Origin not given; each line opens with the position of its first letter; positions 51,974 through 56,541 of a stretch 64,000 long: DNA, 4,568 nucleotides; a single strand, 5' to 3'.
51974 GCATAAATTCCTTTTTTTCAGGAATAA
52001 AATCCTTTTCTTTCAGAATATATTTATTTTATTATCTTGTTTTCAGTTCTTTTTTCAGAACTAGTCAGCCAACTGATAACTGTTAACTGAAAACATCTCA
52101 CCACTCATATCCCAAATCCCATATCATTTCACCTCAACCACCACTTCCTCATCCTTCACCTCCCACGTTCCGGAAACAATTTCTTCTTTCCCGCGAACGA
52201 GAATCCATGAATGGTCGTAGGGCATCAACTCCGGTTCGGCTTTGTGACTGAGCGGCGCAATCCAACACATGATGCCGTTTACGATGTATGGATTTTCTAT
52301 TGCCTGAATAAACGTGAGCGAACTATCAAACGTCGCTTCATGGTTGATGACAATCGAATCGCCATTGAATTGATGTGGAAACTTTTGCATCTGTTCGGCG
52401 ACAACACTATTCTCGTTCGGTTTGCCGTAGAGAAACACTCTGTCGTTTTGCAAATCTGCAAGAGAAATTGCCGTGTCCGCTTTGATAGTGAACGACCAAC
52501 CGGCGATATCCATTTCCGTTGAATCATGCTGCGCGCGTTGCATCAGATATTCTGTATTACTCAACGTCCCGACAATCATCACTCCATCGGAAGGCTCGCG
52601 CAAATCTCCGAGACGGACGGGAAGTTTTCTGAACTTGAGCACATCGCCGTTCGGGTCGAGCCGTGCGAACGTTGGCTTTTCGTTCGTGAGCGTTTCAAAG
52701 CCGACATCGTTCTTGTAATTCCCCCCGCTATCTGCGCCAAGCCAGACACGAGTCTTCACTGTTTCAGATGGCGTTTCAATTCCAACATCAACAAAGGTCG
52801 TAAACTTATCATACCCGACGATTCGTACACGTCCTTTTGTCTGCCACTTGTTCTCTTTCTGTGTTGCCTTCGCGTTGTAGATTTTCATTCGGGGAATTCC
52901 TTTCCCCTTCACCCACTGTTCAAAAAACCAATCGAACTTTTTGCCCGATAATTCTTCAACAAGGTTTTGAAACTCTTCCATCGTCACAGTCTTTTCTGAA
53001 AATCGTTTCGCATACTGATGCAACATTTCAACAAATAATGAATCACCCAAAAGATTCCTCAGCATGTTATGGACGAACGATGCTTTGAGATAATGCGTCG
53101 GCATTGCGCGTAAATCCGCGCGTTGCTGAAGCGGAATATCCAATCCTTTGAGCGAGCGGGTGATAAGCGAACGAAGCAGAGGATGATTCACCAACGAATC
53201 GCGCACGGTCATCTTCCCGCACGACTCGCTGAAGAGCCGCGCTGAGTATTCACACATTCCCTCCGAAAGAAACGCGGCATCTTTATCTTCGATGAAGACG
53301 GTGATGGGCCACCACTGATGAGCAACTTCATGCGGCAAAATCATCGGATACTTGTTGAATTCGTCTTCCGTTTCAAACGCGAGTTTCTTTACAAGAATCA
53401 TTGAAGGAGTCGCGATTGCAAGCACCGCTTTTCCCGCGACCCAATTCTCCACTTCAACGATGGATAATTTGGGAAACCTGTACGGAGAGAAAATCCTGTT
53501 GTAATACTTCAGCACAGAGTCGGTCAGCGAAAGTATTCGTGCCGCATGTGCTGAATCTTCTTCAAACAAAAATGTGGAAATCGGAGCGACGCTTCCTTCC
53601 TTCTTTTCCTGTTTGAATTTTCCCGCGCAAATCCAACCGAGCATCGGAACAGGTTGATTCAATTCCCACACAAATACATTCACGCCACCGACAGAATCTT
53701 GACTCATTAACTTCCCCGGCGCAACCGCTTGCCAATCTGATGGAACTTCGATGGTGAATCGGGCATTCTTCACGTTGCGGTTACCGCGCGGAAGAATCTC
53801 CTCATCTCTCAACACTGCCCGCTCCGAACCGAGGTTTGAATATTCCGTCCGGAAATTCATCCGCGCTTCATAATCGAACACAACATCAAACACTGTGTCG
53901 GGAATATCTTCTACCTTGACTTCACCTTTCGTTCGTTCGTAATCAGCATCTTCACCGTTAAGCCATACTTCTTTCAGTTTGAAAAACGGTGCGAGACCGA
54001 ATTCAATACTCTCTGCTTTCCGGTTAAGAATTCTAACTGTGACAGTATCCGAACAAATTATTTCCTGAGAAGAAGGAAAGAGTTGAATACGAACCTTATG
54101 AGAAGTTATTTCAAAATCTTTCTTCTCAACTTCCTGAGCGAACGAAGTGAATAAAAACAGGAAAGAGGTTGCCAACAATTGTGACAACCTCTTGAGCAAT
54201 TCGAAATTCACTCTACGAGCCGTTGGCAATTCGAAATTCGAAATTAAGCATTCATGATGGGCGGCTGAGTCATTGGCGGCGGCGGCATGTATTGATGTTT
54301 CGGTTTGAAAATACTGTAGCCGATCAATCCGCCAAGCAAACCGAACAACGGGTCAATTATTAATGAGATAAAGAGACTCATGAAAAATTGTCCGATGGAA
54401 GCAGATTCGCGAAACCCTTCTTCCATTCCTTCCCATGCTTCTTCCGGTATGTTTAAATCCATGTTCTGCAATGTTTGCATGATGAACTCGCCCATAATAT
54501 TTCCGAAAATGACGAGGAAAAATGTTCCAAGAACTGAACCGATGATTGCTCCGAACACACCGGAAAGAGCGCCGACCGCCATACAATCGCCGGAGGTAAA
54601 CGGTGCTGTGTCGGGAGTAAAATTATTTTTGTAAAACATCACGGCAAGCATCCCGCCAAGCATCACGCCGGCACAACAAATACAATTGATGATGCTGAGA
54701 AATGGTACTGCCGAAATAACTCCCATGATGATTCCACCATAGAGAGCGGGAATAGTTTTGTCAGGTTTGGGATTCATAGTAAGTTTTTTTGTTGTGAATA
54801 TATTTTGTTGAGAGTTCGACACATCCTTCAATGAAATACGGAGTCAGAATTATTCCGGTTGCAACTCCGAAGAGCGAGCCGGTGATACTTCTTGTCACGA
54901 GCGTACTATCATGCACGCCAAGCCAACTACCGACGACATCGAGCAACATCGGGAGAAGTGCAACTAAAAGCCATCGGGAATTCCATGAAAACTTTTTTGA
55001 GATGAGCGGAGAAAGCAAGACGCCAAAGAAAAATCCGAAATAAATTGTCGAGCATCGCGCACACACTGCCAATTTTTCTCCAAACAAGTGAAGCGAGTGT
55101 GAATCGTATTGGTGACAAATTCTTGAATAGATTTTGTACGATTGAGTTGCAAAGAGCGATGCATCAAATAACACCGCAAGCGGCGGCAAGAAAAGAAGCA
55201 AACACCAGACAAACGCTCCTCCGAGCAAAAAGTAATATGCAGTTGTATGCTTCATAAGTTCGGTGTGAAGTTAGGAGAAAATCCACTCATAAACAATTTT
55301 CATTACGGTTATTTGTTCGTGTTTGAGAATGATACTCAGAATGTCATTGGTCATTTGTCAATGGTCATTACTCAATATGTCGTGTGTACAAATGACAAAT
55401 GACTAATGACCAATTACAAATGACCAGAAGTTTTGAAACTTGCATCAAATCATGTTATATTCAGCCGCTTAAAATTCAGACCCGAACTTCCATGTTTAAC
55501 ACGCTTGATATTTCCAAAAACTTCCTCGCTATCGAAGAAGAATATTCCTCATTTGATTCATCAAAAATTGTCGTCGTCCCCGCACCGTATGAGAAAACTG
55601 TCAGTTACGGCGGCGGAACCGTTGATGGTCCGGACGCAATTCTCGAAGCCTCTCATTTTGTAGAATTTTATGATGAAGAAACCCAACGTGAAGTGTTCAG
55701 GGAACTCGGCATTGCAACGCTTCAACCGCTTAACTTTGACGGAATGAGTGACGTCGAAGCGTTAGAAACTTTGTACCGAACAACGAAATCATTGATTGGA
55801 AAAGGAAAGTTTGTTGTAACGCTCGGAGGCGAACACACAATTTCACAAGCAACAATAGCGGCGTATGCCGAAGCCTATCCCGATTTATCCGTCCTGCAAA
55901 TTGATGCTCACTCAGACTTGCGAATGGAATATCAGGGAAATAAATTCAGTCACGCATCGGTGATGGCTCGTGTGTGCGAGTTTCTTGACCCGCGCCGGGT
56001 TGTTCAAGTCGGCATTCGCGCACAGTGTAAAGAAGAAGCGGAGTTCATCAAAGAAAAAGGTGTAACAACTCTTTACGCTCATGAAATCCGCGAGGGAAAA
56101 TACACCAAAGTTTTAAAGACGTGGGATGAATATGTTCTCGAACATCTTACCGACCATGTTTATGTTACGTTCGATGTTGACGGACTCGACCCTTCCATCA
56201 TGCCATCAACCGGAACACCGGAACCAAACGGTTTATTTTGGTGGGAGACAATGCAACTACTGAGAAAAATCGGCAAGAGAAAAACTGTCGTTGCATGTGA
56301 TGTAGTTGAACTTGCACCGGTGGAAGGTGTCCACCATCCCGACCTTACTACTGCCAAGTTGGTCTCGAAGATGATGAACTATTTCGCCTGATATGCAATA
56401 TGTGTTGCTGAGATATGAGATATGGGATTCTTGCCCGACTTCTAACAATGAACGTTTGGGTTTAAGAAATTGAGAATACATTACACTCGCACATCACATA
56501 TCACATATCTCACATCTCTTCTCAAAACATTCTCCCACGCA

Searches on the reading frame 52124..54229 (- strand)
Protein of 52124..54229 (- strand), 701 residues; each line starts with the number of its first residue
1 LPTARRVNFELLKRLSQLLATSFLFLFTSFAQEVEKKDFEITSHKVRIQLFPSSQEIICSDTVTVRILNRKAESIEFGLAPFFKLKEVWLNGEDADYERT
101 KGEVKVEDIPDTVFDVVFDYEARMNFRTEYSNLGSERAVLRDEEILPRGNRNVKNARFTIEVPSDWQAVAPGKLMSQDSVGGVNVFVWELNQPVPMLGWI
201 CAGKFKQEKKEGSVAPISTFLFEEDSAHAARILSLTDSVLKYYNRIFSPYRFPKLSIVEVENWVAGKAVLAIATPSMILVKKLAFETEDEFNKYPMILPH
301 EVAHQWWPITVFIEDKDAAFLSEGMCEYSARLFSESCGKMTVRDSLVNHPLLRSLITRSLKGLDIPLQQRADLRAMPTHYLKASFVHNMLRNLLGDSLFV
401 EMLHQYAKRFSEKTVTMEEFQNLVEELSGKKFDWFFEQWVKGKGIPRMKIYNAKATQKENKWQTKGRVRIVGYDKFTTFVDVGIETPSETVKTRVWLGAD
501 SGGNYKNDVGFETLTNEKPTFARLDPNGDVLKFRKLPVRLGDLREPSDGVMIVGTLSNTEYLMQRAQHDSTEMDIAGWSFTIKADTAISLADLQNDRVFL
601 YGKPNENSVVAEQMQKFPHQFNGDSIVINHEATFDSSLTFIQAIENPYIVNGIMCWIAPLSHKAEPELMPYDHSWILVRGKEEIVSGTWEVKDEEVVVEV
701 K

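Call 26: search_protein_families(library=pfam, proteins=[window:52124-54229:-], max_evalue=0.001)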
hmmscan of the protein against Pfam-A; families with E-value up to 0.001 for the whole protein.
window:52124-54229:- (701 aa): 1 family
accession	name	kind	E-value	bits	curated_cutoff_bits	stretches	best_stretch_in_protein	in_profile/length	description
PF01433.26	Peptidase_M1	-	2.4e-19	70.2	27.7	1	236-439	6-218/218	Peptidase family M1 domain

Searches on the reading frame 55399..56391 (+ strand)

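Call 26: search_protein_families(library=pfam, proteins=[window:55399-56391:+], max_evalue=0.001)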
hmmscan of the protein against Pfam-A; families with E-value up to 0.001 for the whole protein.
window:55399-56391:+ (330 aa): 1 family
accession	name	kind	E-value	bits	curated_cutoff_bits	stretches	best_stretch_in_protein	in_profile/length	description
PF00491.26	Arginase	-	2.5e-70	237.6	22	1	56-324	2-276/280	Arginase family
